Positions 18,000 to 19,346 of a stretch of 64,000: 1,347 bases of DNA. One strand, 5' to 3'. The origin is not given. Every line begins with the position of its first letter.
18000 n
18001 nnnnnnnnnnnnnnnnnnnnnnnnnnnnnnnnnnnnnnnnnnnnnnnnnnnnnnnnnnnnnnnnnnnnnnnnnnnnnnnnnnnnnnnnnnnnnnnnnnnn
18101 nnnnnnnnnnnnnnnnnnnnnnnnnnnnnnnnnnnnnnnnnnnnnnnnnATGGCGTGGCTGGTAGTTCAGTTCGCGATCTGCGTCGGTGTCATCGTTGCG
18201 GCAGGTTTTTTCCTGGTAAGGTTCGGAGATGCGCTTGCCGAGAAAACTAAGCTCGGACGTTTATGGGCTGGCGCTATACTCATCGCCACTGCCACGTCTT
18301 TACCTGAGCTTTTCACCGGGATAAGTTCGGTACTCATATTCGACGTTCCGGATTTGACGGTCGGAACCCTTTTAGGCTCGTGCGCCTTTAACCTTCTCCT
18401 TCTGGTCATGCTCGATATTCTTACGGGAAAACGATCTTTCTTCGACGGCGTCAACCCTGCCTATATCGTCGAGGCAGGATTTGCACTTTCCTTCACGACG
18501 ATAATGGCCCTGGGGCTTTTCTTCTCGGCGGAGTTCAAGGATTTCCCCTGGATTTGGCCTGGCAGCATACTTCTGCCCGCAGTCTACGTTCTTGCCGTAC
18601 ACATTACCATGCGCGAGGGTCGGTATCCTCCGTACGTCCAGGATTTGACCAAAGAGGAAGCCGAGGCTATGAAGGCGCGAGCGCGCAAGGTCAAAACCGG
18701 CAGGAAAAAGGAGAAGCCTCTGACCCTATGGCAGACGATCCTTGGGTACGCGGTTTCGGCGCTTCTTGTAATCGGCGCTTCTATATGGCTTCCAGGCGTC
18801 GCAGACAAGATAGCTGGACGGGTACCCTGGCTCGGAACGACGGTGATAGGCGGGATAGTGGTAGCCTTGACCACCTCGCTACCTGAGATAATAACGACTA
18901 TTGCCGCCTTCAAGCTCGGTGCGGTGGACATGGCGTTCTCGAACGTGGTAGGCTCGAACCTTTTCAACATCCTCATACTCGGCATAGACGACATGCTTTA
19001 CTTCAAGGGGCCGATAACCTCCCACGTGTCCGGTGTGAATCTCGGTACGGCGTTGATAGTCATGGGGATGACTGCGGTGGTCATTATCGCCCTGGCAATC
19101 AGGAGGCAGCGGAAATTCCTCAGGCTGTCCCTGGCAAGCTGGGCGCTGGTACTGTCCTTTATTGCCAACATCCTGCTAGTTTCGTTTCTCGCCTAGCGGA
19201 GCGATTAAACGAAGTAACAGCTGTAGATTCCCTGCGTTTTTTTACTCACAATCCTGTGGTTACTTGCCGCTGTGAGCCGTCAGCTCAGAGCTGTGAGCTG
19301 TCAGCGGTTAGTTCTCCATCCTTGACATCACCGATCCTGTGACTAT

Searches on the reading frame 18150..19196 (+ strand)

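Call 3: search_protein_families(library=pfam, proteins=[window:18150-19196:+], max_evalue=0.1)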
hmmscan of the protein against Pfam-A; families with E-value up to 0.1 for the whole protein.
window:18150-19196:+ (348 aa): 1 family
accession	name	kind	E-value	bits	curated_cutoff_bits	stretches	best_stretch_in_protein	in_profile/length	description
PF01699.29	Na_Ca_ex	-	7.1e-29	101.2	24.9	2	4-152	2-148/151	Sodium/calcium exchanger protein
